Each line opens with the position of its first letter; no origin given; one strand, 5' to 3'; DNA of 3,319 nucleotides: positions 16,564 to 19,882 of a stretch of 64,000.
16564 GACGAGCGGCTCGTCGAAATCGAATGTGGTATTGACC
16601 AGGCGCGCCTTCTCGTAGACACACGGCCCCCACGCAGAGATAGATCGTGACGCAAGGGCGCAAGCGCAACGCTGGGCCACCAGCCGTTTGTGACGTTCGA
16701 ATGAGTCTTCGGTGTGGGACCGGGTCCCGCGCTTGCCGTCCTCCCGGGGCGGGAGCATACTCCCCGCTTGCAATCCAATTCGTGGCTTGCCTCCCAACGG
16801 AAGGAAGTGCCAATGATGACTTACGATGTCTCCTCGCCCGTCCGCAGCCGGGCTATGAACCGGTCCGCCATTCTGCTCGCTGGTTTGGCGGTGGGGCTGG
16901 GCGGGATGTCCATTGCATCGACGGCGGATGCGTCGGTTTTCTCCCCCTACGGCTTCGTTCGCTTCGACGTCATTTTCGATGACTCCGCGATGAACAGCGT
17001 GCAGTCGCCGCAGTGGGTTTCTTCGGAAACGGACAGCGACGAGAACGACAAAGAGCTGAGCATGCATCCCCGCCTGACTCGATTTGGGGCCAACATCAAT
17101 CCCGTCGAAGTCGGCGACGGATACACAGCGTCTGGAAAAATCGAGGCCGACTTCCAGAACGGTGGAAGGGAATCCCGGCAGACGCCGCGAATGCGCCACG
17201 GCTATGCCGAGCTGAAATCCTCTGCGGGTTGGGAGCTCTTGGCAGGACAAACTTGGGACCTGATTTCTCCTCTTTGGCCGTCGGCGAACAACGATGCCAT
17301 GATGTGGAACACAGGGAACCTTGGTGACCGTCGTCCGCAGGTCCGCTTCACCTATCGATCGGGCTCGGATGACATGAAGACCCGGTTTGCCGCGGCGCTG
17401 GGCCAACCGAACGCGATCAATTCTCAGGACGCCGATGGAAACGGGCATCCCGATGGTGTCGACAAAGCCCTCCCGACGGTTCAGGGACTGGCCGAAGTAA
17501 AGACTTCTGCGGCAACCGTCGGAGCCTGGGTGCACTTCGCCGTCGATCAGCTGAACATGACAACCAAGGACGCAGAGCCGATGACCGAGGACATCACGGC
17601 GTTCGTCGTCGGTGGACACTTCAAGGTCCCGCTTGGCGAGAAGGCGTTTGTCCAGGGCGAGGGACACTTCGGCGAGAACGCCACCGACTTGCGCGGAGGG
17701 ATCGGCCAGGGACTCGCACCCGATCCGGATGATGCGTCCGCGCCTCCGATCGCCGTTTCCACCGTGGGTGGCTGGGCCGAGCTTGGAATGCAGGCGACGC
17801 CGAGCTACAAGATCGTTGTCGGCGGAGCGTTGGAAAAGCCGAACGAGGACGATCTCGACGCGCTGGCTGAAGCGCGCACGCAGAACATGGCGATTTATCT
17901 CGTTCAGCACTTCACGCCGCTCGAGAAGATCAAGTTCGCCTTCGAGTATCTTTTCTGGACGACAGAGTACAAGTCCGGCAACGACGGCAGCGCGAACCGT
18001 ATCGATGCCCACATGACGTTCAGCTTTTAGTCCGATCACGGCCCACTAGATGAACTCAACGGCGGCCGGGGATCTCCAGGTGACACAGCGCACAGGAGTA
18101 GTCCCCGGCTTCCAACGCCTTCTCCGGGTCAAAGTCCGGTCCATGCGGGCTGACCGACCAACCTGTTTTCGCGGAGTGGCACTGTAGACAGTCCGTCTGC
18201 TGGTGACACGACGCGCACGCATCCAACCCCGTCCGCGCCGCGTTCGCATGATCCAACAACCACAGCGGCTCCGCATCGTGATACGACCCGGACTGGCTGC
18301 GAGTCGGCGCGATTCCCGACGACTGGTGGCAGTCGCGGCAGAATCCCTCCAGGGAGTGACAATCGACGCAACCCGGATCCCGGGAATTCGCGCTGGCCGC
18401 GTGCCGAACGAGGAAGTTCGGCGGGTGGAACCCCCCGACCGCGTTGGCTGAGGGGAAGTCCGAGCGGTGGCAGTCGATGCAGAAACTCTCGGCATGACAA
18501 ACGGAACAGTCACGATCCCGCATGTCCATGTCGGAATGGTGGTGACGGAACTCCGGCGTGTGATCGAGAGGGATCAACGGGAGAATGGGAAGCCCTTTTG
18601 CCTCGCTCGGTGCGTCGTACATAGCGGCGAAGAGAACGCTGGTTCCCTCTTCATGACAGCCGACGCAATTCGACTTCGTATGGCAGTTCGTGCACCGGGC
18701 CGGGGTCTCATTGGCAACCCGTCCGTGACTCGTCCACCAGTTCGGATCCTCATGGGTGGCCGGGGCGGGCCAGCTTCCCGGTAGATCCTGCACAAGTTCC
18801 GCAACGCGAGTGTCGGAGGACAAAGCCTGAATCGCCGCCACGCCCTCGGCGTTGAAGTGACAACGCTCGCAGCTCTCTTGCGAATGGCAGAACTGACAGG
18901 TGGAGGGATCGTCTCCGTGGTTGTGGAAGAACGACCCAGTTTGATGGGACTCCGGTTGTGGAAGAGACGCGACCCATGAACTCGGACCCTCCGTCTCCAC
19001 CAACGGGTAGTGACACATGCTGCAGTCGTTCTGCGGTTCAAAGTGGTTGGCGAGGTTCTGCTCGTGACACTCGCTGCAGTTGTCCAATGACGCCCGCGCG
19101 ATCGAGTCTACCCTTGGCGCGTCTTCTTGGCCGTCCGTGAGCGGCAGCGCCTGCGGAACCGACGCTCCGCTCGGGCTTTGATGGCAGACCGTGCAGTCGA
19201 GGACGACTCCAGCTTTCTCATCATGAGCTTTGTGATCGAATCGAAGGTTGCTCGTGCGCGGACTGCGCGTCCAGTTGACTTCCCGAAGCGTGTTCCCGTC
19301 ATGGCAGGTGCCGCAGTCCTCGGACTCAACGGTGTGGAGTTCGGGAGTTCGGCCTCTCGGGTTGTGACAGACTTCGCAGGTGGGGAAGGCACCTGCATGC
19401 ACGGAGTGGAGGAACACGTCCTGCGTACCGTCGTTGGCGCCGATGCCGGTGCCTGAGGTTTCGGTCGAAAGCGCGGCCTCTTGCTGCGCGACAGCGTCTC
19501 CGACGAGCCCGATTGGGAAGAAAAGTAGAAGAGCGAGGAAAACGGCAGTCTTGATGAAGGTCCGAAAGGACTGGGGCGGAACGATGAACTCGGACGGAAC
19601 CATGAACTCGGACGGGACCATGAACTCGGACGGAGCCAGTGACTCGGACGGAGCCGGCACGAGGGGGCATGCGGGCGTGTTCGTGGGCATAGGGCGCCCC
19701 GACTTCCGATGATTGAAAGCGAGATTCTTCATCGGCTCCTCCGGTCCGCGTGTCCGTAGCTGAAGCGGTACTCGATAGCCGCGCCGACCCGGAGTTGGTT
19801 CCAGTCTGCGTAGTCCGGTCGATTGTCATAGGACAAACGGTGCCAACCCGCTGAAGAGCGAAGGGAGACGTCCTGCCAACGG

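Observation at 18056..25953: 48-heme porin-cytochrome module: 11-heme + cytochrome b + 21-heme lipoprotein + beta-barrel + 16-heme cytochrome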

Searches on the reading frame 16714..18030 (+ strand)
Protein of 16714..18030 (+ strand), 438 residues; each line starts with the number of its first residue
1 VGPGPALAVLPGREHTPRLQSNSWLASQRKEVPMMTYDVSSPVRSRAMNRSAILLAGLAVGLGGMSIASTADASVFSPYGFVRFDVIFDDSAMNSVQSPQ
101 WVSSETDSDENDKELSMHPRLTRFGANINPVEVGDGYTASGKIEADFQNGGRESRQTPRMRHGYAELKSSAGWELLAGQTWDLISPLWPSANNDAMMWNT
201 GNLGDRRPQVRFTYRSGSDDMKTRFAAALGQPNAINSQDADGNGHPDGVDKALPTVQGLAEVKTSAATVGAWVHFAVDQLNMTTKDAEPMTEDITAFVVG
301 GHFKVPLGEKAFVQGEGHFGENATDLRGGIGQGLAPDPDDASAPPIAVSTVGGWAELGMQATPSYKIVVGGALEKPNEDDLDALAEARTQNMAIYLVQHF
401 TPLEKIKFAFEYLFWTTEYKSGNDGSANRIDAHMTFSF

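Call 4: search_protein_families(library=pfam, proteins=[window:16714-18030:+], max_evalue=0.01)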
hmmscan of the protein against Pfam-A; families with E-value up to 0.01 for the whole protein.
window:16714-18030:+ (438 aa): 1 family
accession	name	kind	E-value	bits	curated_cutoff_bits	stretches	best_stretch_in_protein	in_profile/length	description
PF19577.5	DcaP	-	9.1e-05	22.1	27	1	70-214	63-202/410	DcaP outer membrane protein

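Call 5: search_protein_families(library=ncbifam, proteins=[window:16714-18030:+], max_evalue=0.01)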
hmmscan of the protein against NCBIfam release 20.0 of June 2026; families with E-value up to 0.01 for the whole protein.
window:16714-18030:+ (438 aa): 0 families

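Call 63: search_solved_structures(query=window:16813-18030:+, max_evalue=1)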
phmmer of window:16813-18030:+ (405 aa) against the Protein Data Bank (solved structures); distinct sequences matched with E-value up to 1: 1.
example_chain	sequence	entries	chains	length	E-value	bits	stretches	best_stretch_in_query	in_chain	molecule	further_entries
6eus_A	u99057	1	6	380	2.3e-06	30.2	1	30-404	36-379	DcaP-like protein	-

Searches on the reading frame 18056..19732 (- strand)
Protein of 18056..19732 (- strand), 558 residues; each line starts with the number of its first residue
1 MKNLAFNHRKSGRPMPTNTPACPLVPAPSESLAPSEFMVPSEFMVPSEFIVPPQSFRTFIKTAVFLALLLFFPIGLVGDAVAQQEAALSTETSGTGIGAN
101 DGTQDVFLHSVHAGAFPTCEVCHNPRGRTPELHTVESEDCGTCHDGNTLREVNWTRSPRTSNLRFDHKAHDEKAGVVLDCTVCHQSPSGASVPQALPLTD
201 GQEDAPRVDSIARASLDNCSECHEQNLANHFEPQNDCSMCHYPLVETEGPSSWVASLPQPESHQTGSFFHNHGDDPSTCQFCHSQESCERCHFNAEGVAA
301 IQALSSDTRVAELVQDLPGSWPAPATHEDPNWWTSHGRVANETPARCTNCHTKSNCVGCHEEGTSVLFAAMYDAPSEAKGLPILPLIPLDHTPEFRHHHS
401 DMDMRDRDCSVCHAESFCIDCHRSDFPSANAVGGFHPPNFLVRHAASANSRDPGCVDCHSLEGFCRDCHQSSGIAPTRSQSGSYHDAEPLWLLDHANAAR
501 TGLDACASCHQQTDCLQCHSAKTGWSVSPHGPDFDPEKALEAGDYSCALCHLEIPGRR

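Call 4: search_protein_families(library=pfam, proteins=[window:18056-19732:-], max_evalue=0.01)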
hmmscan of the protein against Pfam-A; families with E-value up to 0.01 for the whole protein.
window:18056-19732:- (558 aa): 2 families
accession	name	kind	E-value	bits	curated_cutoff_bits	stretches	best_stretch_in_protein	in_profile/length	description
PF22113.1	Mtrc-MtrF_II-IV_dom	-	5.7e-12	45.9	30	1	118-225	8-129/176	Outer membrane cytochrome MtrC/MtrF-like, domains II/IV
PF14522.11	Cytochrome_C7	-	2.5e-11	43.7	24.8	2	164-241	2-66/67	Cytochrome c7 and related cytochrome c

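Call 5: search_protein_families(library=ncbifam, proteins=[window:18056-19732:-], max_evalue=0.01)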
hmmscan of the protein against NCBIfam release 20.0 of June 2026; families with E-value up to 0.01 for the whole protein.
window:18056-19732:- (558 aa): 1 family
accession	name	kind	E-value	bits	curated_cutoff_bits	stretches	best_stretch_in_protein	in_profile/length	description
NF041762.1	diheme_GEGP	equivalog_domain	0.0065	15.7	300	1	211-253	21-68/359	GEGP motif-containing diheme protein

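Call 29: search_solved_structures(query=window:18056-19732:-, max_evalue=1)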
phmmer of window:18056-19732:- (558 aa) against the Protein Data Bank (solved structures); distinct sequences matched with E-value up to 1: 6.
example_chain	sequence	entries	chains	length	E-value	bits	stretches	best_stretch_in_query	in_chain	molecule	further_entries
9l08_A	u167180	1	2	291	2e-05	26.5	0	208-252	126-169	Covalently Connected Cytochrome c555 trimer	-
3bxu_A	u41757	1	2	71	0.027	16.2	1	155-224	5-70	Cytochrome c3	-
3h4n_A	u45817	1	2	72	0.39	12.4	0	159-193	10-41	Cytochrome c7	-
1ehj_A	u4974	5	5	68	0.57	11.8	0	158-223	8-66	CYTOCHROME C7 | CYTOCHROME C551.5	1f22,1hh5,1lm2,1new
5z25_A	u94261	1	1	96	0.8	11.3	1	207-252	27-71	Cytochrome c552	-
1kwj_A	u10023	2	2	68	0.9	11.2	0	160-223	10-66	cytochrome c7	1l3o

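Call 42: find_homologous_proteins(query=window:18056-19732:-)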
Query window:18056-19732:- (558 aa): 39 proteins with E <= 0.001 among 8000 candidates.
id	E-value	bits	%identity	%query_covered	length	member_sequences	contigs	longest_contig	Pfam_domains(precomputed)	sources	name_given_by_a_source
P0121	1.8e-96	342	41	81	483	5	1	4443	PF14537.12,PF14522.12,PF22113.2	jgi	jgi:hypothetical protein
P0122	1.6e-91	326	40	83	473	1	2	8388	PF14522.12,PF22113.2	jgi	jgi:hypothetical protein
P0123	1.6e-86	309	38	81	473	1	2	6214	PF14522.12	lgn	-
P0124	1.1e-85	307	38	89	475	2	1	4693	PF09699.16,PF14522.12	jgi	jgi:predicted CXXCH cytochrome family protein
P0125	1.3e-84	303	35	81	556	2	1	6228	PF09699.16,PF14522.12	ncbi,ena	-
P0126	5.0e-81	291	37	81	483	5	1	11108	PF09699.16,PF14522.12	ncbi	-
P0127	6.4e-81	291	36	80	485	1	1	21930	PF14522.12,PF22113.2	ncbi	-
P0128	3.6e-78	282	35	81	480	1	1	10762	PF09699.16,PF14522.12,PF22113.2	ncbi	-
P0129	5.8e-78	281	36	80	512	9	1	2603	PF09699.16,PF14522.12,PF22113.2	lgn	-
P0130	9.6e-78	280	38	81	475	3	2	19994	PF14522.12,PF22113.2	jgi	jgi:hypothetical protein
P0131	3.5e-77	278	29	81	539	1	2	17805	PF14522.12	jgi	jgi:hypothetical protein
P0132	5.6e-77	278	35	83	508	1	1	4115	PF14522.12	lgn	-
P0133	2.2e-76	276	35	81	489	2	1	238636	PF09699.16,PF14522.12,PF22113.2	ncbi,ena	-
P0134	1.4e-75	273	37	81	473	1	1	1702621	PF14522.12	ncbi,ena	-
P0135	1.8e-75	273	35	83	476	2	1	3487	PF14522.12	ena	-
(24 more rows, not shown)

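Call 49: predict_structure(alignment_id=A2)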
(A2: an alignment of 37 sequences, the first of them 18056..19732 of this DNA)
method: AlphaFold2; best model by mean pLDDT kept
length: 558 residues; sequences in the alignment: 37
mean_pLDDT: 59.5   pTM: 0.43
mean pLDDT of the five models: 59.5, 56.7, 55.8, 54.9, 52.6
residues with pLDDT >= 90: 28; 70-90: 150; 50-70: 177; < 50: 203
segments of 3 or more residues with pLDDT < 50: 1-4, 6-53, 75-88, 90-107, 111-115, 117-120, 122-125, 127-135, 147-157, 194-200, 205-208, 474-529, 552-558
pLDDT, mean of each block of 10 residues (from residue 1): 37 35 35 34 33 57 77 52 47 40 44 48 46 49 50 46 77 79 69 48 49 69 64 70 89 88 79 79 90 85 93 87 83 86 83 80 67 64 55 60 54 61 57 53 61 55 54 46 36 40 36 43 40 69 59 41
secondary structure, 60 per line:
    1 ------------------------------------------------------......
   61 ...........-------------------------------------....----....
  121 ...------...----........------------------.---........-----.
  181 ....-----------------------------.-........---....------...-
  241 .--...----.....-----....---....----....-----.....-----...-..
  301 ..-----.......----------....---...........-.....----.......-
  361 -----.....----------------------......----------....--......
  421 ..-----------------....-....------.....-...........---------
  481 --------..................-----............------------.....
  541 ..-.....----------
elements in order: H55-71 H109-112 H117-123 H137-144 H167-174 H180-183 H216-223 H227-230 H251-255 H261-264 H268-271 H276-279 H285-289 H299-302 H308-314 H325-328 H332-342 H344-348 H353-359 H366-370 H393-398 H409-412 H415-422 H440-443 H445-448 H455-459 H461-471 H489-506 H512-523 H536-542 H544-548

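Call 75: search_protein_families(library=ncbifam, alignment_id=A2, max_evalue=0.01)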
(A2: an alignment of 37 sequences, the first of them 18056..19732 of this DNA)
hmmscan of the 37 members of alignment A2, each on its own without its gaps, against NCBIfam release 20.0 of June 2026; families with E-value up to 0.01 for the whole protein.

A. member 1, window:18056-19732:- (558 aa): 1 family
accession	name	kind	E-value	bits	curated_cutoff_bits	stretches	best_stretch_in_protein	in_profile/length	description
NF041762.1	diheme_GEGP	equivalog_domain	0.0065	15.7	300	1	211-253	21-68/359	GEGP motif-containing diheme protein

B. families by the number of members that match (of 37 scanned): 11 families
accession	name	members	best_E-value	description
TIGR01905.1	paired_CXXCH_1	10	0.00031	doubled CXXCH domain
NF045713.1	CxxCH_16_HmcA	6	4.1e-05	sulfate respiration complex hexadecaheme cytochrome HmcA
NF038038.1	cytoc_DsrJ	4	0.0024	sulfate reduction electron transfer complex DsrMKJOP subunit DsrJ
NF045722.1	c3_cytochr_TmcA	3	0.0014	acidic tetraheme cytochrome c3 TmcA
NF043011.1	CytC7_Geobact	2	7.1e-05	cytochrome c7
TIGR04257.1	nanowire_3heme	1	0.00041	c(7)-type cytochrome triheme domain-containing protein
NF041781.1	mnquin_red_QrcA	1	0.0021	menaquinone reductase multiheme cytochrome c subunit QrcA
TIGR03153.1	cytochr_NrfH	1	0.005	cytochrome c nitrite reductase small subunit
TIGR03508.1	decahem_SO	1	0.0055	DmsE family decaheme c-type cytochrome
NF041762.1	diheme_GEGP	1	0.0065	GEGP motif-containing diheme protein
NF008659.0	PRK11659.1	1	0.0082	cytochrome c nitrite reductase pentaheme subunit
